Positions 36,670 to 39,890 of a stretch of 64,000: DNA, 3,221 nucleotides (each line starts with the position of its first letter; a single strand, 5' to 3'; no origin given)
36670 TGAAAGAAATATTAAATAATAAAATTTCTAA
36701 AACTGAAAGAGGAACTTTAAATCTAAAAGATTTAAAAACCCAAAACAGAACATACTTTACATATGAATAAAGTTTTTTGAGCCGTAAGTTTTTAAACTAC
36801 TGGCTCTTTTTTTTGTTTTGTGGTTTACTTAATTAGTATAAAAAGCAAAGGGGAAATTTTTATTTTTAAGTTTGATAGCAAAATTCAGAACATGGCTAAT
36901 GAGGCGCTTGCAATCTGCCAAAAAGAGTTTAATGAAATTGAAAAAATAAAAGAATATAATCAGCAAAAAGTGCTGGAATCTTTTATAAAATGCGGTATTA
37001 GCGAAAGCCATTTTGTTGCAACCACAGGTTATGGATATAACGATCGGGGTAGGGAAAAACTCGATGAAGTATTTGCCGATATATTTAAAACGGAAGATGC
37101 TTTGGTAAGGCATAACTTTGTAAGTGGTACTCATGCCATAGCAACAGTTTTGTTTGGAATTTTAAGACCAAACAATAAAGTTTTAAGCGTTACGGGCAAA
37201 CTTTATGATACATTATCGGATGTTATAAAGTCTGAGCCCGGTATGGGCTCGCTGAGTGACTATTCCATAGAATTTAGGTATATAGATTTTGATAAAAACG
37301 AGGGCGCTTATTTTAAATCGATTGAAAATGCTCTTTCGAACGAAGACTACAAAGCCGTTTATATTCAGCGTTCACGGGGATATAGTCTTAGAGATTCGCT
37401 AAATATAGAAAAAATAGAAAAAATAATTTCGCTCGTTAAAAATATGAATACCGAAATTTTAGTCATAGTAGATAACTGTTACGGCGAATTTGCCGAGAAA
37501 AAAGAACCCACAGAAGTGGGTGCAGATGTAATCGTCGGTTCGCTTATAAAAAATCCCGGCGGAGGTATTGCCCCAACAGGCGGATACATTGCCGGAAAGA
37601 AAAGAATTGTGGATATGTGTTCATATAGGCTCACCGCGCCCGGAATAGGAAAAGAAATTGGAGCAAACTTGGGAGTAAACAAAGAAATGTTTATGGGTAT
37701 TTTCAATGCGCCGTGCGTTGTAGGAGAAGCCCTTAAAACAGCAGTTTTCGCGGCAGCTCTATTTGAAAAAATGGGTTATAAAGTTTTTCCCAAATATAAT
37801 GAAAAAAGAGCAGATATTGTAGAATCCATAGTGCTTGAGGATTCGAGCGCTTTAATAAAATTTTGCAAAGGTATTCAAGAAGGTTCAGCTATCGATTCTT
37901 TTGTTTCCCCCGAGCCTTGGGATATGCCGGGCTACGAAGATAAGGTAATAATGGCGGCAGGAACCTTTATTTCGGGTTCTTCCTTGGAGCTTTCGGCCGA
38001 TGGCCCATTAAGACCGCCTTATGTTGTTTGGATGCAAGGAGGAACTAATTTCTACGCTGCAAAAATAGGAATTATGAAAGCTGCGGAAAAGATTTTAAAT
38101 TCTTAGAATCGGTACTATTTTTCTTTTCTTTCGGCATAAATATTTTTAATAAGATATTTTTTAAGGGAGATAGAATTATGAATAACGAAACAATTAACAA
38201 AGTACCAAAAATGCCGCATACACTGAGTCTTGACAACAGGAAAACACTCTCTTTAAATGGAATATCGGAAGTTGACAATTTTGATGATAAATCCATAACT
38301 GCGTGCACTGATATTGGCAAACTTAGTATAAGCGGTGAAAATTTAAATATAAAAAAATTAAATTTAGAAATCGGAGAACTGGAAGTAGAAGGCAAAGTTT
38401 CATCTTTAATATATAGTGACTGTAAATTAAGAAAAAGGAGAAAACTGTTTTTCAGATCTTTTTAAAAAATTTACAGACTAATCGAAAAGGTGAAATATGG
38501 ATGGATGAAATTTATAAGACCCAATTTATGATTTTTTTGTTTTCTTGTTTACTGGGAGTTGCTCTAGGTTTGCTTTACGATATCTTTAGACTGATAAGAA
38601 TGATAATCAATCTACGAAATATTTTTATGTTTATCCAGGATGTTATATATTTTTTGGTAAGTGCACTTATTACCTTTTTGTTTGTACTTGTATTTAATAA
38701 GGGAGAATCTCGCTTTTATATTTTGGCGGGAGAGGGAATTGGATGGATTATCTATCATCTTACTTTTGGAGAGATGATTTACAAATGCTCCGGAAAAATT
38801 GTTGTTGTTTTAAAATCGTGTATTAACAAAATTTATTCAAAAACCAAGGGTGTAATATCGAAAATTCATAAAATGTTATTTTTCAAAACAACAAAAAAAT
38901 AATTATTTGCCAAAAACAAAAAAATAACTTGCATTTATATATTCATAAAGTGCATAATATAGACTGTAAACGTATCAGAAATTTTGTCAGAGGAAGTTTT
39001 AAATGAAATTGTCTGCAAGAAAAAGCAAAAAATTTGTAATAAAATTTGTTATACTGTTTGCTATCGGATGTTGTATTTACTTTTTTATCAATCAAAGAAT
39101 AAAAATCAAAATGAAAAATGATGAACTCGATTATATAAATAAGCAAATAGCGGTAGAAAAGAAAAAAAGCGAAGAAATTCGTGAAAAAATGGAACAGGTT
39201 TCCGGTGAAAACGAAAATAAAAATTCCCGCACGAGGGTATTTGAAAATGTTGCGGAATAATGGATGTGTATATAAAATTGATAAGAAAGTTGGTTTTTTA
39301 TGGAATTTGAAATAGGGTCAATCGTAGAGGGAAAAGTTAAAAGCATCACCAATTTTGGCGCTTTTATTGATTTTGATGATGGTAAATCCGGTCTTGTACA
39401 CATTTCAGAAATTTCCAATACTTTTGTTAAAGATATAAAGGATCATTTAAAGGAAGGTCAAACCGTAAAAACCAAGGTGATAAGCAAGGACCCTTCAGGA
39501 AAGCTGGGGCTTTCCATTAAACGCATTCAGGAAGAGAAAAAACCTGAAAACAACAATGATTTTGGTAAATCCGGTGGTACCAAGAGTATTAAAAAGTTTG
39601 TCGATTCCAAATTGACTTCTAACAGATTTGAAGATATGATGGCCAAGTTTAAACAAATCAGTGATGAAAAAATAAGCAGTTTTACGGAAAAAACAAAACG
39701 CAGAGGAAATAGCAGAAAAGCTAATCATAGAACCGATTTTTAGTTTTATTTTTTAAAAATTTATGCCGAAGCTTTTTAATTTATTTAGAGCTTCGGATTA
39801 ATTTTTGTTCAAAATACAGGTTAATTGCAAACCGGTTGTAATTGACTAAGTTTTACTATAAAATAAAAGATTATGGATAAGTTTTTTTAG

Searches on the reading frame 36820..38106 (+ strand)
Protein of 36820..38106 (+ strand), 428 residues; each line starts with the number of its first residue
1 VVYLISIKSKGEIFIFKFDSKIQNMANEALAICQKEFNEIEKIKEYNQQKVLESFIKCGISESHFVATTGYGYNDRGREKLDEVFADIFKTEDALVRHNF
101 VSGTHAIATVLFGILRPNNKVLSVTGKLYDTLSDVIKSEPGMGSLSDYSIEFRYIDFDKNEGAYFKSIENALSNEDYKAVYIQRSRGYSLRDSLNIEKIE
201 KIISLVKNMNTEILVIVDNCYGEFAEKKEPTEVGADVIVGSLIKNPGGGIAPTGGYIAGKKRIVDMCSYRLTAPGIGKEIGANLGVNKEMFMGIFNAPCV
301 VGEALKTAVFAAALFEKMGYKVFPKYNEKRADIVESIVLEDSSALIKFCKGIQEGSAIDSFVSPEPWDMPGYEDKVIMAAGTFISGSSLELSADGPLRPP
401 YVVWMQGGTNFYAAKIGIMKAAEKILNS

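Call 60: search_protein_families(library=pfam, proteins=[window:36820-38106:+], max_evalue=0.001)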
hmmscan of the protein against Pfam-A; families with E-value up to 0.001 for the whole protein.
window:36820-38106:+ (428 aa): 2 families
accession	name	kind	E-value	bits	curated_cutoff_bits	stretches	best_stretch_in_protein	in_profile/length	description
PF06838.17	Met_gamma_lyase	-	6.2e-172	572.2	24.2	1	23-425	2-404/405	Methionine gamma-lyase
PF01053.26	Cys_Met_Meta_PP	-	1.1e-07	31.2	27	1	70-261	43-215/381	Cys/Met metabolism PLP-dependent enzyme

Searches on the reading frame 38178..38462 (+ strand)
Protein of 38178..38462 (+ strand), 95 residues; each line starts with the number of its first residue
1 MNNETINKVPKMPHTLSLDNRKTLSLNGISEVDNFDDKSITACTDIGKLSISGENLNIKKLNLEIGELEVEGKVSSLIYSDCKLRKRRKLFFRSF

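Call 84: search_protein_families(library=pfam, proteins=[window:38178-38462:+], max_evalue=0.001)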
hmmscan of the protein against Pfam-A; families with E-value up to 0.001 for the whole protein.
window:38178-38462:+ (95 aa): 1 family
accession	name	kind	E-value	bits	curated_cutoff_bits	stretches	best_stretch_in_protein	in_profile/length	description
PF07873.16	YabP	-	4.6e-17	62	27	1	14-79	1-64/64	YabP family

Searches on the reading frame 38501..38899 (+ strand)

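Call 84: search_protein_families(library=pfam, proteins=[window:38501-38899:+], max_evalue=0.001)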
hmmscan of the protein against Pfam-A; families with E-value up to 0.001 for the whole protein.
window:38501-38899:+ (133 aa): 1 family
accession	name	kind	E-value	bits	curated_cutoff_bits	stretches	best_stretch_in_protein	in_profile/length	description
PF09578.15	Spore_YabQ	-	8.2e-22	77.6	27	1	12-90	1-79/79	Spore cortex protein YabQ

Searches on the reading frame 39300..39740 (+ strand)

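Call 84: search_protein_families(library=pfam, proteins=[window:39300-39740:+], max_evalue=0.001)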
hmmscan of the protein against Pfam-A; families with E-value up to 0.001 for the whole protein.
window:39300-39740:+ (147 aa): 2 families
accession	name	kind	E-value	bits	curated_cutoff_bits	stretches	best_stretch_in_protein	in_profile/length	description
PF00575.29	S1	-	2.6e-19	69.8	22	1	2-74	1-74/74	S1 RNA binding domain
PF23459.1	S1_RRP5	-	7.2e-08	33.3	27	1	6-67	4-65/72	RRP5 S1 domain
